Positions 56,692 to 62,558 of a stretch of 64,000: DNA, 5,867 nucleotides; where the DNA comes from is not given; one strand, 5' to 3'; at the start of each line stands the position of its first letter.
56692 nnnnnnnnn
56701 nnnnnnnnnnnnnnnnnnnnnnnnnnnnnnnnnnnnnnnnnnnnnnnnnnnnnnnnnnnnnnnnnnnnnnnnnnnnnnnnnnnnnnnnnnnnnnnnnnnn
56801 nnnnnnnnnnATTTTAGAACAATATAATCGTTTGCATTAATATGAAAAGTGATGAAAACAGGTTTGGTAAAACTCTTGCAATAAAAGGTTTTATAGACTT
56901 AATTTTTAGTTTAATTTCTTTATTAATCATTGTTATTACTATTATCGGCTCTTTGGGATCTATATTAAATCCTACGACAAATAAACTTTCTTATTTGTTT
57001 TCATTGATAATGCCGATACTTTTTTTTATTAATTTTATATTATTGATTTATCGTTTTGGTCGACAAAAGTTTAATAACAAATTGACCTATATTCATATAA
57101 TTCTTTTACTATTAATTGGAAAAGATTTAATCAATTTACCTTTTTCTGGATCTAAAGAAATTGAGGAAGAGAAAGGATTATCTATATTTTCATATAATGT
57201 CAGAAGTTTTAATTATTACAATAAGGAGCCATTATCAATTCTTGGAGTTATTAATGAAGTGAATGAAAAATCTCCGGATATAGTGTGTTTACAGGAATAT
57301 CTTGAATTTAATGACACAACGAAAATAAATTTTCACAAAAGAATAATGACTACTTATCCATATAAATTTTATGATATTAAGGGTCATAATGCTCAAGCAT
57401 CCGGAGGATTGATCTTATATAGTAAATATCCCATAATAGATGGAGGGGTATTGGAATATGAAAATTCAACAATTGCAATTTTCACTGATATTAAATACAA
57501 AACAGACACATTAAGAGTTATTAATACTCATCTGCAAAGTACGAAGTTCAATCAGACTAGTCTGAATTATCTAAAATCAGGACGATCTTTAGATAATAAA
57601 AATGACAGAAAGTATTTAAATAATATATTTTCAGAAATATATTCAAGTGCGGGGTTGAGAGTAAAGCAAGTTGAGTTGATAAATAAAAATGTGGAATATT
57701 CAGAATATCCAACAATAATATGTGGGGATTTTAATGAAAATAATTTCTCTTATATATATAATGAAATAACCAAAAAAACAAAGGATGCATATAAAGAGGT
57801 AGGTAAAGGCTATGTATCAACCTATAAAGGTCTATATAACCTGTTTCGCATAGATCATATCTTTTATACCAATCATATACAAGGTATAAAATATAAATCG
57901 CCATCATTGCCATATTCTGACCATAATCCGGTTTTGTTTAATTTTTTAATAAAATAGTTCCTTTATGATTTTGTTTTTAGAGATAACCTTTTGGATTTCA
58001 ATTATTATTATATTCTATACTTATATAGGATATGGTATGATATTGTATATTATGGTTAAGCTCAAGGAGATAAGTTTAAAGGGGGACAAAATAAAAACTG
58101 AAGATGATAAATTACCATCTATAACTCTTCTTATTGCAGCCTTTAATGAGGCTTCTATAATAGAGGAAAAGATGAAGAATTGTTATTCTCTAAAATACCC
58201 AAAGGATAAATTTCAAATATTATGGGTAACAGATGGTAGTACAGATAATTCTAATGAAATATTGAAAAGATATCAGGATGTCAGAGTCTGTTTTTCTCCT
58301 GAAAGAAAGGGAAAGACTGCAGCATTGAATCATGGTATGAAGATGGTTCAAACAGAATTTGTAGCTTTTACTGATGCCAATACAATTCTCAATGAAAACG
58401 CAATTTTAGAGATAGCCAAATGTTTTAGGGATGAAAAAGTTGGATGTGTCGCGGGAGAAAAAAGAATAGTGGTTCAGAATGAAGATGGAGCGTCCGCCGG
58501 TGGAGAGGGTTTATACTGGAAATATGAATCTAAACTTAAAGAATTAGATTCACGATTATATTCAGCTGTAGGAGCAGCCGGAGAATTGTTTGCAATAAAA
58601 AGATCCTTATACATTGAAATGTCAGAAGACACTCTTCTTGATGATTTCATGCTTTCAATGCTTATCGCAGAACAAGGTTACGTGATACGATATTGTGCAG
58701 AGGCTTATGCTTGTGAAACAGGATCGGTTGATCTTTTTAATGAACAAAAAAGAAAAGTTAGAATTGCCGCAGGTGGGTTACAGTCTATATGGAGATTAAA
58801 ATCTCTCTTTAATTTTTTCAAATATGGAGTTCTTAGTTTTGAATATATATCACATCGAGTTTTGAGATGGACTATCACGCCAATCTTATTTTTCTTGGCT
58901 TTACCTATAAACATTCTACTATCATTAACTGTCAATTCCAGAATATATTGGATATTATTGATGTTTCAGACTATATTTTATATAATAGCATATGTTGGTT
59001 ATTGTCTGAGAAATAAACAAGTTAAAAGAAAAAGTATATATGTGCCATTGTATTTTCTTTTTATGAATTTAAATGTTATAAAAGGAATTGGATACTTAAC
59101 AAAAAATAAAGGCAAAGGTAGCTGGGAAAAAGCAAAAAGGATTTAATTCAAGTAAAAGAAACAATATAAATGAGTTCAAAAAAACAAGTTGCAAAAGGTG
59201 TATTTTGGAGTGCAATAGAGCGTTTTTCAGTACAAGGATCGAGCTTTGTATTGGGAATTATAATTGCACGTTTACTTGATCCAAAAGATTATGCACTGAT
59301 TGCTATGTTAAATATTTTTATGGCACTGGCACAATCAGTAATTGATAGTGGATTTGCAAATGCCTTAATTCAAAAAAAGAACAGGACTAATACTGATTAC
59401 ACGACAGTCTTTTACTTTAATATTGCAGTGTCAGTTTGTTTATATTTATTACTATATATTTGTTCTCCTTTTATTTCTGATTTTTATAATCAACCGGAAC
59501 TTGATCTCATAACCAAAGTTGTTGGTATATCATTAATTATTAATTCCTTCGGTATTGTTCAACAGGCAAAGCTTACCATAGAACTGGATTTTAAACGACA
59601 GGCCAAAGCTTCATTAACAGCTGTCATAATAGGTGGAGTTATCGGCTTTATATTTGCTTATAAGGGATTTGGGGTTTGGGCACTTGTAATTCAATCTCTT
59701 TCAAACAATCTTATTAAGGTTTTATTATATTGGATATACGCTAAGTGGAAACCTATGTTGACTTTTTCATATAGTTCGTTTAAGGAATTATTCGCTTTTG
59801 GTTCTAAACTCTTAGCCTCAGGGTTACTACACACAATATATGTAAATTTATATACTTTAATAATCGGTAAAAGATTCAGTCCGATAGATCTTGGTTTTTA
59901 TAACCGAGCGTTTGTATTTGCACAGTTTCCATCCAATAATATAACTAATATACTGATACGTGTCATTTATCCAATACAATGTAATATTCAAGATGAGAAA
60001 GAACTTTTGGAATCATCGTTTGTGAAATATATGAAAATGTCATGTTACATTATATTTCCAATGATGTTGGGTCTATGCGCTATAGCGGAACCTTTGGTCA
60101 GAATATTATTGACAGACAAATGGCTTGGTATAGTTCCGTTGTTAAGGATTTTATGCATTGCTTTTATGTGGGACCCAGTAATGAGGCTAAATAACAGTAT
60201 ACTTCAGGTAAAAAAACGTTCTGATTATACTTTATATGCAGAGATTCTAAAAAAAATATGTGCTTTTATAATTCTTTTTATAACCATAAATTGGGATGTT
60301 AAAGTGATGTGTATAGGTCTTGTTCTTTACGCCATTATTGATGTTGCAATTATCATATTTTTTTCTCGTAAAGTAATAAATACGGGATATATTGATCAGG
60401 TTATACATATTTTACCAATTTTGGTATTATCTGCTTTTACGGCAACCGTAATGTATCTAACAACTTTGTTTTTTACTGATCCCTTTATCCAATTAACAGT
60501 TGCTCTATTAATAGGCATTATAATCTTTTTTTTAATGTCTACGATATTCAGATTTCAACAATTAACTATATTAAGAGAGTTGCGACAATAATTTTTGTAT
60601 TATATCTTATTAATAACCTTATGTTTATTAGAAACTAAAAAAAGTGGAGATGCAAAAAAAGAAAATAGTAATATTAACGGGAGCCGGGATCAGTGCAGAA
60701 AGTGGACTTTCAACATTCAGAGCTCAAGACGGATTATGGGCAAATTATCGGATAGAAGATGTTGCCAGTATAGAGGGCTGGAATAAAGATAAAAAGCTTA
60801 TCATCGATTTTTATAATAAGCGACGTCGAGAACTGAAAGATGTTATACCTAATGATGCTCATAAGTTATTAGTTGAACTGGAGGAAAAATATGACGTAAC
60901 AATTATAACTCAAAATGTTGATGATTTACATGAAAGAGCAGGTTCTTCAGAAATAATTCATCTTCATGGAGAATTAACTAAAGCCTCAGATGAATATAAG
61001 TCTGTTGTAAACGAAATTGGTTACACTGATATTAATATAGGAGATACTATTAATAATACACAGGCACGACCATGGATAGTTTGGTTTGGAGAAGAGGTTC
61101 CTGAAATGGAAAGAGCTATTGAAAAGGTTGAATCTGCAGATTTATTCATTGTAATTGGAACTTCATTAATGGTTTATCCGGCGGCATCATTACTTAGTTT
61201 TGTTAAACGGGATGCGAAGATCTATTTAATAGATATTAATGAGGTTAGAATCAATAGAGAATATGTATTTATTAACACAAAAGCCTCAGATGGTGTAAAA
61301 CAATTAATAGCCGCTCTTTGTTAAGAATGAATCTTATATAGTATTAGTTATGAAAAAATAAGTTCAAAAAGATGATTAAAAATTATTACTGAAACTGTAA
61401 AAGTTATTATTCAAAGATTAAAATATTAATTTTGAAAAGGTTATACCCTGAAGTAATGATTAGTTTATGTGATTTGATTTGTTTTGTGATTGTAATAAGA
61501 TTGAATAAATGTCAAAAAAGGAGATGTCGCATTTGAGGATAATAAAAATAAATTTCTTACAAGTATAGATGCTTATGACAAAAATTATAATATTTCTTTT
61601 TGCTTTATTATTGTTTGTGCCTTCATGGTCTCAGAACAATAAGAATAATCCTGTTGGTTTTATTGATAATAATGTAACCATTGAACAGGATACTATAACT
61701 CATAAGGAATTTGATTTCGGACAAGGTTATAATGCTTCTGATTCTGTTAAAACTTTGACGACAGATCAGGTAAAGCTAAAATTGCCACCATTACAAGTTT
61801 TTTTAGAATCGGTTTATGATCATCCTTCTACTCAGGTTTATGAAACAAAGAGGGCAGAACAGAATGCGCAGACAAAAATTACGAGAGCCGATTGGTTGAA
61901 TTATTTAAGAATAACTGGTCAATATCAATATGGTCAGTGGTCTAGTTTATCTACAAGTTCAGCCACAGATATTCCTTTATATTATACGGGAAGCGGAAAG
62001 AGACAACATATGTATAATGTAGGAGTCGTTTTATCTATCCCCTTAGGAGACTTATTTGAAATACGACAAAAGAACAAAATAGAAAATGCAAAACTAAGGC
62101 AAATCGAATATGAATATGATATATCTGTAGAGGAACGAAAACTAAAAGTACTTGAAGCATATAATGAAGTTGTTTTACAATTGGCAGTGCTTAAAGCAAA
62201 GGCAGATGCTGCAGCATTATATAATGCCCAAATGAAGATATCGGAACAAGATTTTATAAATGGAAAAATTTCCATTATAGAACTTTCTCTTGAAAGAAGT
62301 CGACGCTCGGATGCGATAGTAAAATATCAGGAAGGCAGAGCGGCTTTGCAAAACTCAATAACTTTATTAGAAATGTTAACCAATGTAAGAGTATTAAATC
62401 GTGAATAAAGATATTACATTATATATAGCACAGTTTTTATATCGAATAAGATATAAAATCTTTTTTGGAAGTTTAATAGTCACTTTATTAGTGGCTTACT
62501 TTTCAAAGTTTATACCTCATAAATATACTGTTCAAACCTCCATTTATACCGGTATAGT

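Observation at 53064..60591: Exopolysaccharide operon with an embedded sensor-less phosphorelay feeding a pseudo-receiver-fused priming transferase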

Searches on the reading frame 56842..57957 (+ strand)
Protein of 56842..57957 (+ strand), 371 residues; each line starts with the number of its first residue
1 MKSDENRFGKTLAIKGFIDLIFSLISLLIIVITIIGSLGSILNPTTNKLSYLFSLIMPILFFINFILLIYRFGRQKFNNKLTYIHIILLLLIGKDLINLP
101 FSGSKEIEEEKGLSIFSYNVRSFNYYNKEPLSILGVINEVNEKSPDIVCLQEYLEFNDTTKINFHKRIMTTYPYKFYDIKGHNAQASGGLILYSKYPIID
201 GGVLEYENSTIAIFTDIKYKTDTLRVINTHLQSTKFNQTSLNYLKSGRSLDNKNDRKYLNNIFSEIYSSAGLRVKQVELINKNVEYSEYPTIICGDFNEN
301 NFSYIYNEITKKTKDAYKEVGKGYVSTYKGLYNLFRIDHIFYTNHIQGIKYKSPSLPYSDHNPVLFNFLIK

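Call 3: search_protein_families(library=pfam, proteins=[window:56842-57957:+], max_evalue=0.1)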
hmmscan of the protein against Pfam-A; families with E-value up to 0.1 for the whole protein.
window:56842-57957:+ (371 aa): 3 families
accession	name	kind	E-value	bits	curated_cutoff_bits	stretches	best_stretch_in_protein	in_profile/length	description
PF03372.29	Exo_endo_phos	-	6.1e-17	62.5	24.5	1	117-361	2-225/225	Endonuclease/Exonuclease/phosphatase family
PF10856.13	DUF2678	-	0.011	16.1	27.8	1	5-91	17-105/118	Protein of unknown function (DUF2678)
PF14529.12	Exo_endo_phos_2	-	0.09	13.1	27.4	0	278-308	19-50/117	Endonuclease-reverse transcriptase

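Call 4: search_protein_families(library=ncbifam, proteins=[window:56842-57957:+], max_evalue=0.01)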
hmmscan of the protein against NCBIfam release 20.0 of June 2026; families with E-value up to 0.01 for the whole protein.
window:56842-57957:+ (371 aa): 4 families
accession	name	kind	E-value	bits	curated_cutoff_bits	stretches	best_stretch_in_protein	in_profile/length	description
NF003842.0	PRK05421.1-4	equivalog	3.3e-05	23.4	144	1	217-370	106-257/259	endonuclease/exonuclease/phosphatase family protein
TIGR00633.1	xth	equivalog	3.6e-05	23.4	99.05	1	114-231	2-109/255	exodeoxyribonuclease III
TIGR00195.1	exoDNase_III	equivalog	0.002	17.8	182.55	0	115-198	3-74/254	exodeoxyribonuclease III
NF003840.0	PRK05421.1-2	equivalog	0.0046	16.1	163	0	275-370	187-280/282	endonuclease/exonuclease/phosphatase family protein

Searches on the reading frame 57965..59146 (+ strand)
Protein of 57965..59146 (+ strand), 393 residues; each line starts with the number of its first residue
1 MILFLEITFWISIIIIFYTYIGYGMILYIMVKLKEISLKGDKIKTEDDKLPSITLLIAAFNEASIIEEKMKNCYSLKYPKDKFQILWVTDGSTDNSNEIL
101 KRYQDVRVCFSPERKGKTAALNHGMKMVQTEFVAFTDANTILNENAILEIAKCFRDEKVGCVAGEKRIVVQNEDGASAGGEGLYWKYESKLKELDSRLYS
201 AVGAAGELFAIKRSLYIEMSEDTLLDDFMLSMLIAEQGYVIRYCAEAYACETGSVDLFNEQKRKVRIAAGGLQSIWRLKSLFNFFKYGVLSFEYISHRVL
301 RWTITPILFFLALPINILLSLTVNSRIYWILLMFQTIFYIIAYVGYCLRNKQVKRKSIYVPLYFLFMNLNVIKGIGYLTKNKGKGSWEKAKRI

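Call 3: search_protein_families(library=pfam, proteins=[window:57965-59146:+], max_evalue=0.1)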
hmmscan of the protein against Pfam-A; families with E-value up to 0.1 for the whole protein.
window:57965-59146:+ (393 aa): 7 families
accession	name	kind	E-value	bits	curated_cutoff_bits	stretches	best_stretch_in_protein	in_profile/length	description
PF00535.33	Glycos_transf_2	-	8.5e-22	78.3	23.3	1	55-216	2-164/168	Glycosyl transferase family 2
PF13641.12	Glyco_tranf_2_3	-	4.9e-13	50.1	27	1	51-249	1-209/230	Glycosyltransferase like family 2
PF13632.12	Glyco_trans_2_3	-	6e-11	43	27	1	133-340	2-196/198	Glycosyl transferase family group 2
PF13506.12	Glyco_transf_21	-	4.6e-06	26.6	21.7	1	109-248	14-151/174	Glycosyl transferase family 21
PF10111.15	Glyco_tranf_2_2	-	0.0002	21.4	27.3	1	60-152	9-104/276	Glycosyltransferase like family 2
PF13704.12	Glyco_tranf_2_4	-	0.055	14.4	27.5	0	84-124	21-65/98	Glycosyl transferase family 2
PF11885.13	DUF3405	-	0.055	12.6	25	1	109-191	377-452/493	Protein of unknown function (DUF3405)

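Call 4: search_protein_families(library=ncbifam, proteins=[window:57965-59146:+], max_evalue=0.01)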
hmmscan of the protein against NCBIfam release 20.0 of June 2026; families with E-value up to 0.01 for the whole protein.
window:57965-59146:+ (393 aa): 21 families
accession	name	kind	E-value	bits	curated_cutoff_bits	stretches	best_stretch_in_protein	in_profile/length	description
TIGR03937.1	PgaC_IcaA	equivalog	1.2e-22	80.5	422.3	1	21-169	16-166/407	poly-beta-1,6-N-acetyl-D-glucosamine synthase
TIGR03111.1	glyc2_xrt_Gpos1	hypoth_equivalog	4.1e-16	58.8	363.95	1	4-164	4-167/439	TIGR03111 family XrtG-associated glycosyltransferase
TIGR03965.1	mycofact_glyco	equivalog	1.2e-15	57.3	280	1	46-171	69-194/467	mycofactocin biosynthesis glycosyltransferase MftF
NF007482.0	PRK10073.1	equivalog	4.5e-10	39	423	1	50-144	5-100/334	glycosyltransferase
TIGR04242.1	nodulat_NodC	equivalog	4.2e-08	32.5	550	1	34-165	32-167/395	chitooligosaccharide synthase NodC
TIGR04283.1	glyco_like_mftF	equivalog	7.5e-08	32.2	182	1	54-159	2-104/221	TIGR04283 family arsenosugar biosynthesis glycosyltransferase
NF047683.1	TeichurnBiosyTuaG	equivalog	1.4e-07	31.5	400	1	50-143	5-100/252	teichuronic acid biosynthesis protein TuaG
NF008558.0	PRK11498.1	equivalog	1.8e-07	29.5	992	1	16-144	238-367/872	UDP-forming cellulose synthase catalytic subunit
NF041875.1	EPS_EpsD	equivalog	3.8e-07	29.8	370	1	55-155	3-105/325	exopolysaccharide biosynthesis glycosyltransferase EpsD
TIGR03469.1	HpnB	hypoth_equivalog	4.9e-07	29.1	379.25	1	42-157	35-163/386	hopene-associated glycosyltransferase HpnB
TIGR03030.1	CelA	equivalog_domain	5.7e-06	24.6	699.1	1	21-96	101-177/714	UDP-forming cellulose synthase catalytic subunit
NF053846.1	glyco_with_XrtP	equivalog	6.1e-05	21.9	520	0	221-321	248-347/440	XrtP-associated glycosyltransferase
NF041865.1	EpsU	equivalog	0.00014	21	700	1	52-143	40-136/394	exopolysaccharide biosynthesis GT2 family glycosyltransferase EpsU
NF038302.1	EPS_HpsE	equivalog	0.00016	20.8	300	1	53-155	3-112/307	hormogonium polysaccharide biosynthesis glycosyltransferase HpsE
NF047588.1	GlcsyltransPgfSStrep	equivalog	0.00025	20.4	500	1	53-147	3-103/308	glycosyltransferase PgfS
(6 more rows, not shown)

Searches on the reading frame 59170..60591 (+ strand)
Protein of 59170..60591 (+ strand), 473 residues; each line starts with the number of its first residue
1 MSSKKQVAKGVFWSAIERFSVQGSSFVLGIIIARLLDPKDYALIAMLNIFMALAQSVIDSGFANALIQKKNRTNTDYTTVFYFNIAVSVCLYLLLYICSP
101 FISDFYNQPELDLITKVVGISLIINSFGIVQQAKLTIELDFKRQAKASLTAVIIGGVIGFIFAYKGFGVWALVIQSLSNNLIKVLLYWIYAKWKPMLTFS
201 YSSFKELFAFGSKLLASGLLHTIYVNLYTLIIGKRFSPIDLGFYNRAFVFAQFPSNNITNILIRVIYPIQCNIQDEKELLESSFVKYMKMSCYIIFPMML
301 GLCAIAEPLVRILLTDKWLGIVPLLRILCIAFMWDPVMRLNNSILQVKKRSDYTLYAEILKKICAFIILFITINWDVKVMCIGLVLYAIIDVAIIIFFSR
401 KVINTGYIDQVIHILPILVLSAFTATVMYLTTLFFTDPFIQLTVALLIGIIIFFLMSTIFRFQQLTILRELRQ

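Call 3: search_protein_families(library=pfam, proteins=[window:59170-60591:+], max_evalue=0.1)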
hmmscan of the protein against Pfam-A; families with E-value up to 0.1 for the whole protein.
window:59170-60591:+ (473 aa): 2 families
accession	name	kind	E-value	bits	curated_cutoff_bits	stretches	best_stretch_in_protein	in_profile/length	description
PF13440.11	Polysacc_synt_3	-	7.3e-96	321.3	23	1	31-323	1-293/293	Polysaccharide biosynthesis protein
PF01943.22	Polysacc_synt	-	2.1e-33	116.4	28.2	1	7-269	1-269/274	Polysaccharide biosynthesis protein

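Call 4: search_protein_families(library=ncbifam, proteins=[window:59170-60591:+], max_evalue=0.01)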
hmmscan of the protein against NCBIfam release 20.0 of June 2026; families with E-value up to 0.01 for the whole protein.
window:59170-60591:+ (473 aa): 3 families
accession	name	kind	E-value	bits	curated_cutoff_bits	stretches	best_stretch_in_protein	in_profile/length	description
NF058658.1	Oglyco_Wzx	exception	3.9e-98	329.5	720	1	2-460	5-463/478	O-glycosylation flippase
NF007773.0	PRK10459.1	equivalog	1.5e-73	248.5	273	1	1-461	1-468/492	MOP flippase family protein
NF047674.1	TeichurnBiosyTuaB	equivalog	8.8e-60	203.1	580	1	4-457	5-466/469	teichuronic acid biosynthesis protein TuaB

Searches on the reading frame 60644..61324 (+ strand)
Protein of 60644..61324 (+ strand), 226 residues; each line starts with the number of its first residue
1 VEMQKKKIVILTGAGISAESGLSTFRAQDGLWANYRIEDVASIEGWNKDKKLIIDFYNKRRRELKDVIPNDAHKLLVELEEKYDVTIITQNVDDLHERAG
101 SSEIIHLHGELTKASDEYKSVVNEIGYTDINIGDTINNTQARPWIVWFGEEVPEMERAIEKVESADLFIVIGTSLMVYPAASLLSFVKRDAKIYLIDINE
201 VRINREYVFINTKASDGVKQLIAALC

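Call 3: search_protein_families(library=pfam, proteins=[window:60644-61324:+], max_evalue=0.1)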
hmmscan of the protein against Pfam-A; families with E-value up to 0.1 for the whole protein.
window:60644-61324:+ (226 aa): 3 families
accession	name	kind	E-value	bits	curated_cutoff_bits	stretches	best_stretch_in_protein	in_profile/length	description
PF02146.23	SIR2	-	4.1e-41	141.3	24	1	13-179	1-180/180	Sir2 family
PF00205.28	TPP_enzyme_M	-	3.4e-05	24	30.4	1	157-216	70-132/137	Thiamine pyrophosphate enzyme, central domain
PF05171.18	HemS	-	0.047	14.1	24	0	68-116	19-67/128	Haemin-degrading HemS.ChuX domain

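Call 4: search_protein_families(library=ncbifam, proteins=[window:60644-61324:+], max_evalue=0.01)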
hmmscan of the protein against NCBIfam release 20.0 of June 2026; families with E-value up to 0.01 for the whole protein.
window:60644-61324:+ (226 aa): 7 families
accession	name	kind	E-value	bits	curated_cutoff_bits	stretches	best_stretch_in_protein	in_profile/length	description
NF001753.0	PRK00481.1-3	subfamily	1.1e-57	194.9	243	1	4-221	12-243/252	NAD-dependent protein deacylase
NF040867.1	prot_deacyl_CobB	equivalog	8.7e-56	188.8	320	1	4-221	9-238/242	NAD-dependent protein deacetylase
NF001755.0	PRK00481.1-5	equivalog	1.6e-54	184.8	318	1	2-187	37-229/278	Sir2 family NAD+-dependent deacetylase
NF001752.0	PRK00481.1-1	equivalog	3.5e-44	151.1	221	1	4-221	13-238/242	NAD-dependent protein deacylase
NF001754.0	PRK00481.1-4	equivalog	3.9e-39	134.2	252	1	4-213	14-232/244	NAD-dependent protein deacylase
NF010736.0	PRK14138.1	equivalog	6.7e-36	123.8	395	1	6-200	12-215/244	NAD-dependent deacetylase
NF003738.0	PRK05333.1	equivalog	2.3e-27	95.7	305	2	5-113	26-135/295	NAD-dependent protein deacetylase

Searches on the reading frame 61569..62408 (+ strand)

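Call 4: search_protein_families(library=ncbifam, proteins=[window:61569-62408:+], max_evalue=0.01)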
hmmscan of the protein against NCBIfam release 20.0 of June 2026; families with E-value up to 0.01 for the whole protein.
window:61569-62408:+ (279 aa): 1 family
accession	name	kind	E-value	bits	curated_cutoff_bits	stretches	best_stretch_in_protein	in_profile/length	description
TIGR01844.1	type_I_sec_TolC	subfamily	0.00028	20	225.15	1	76-273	7-195/414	TolC family outer membrane protein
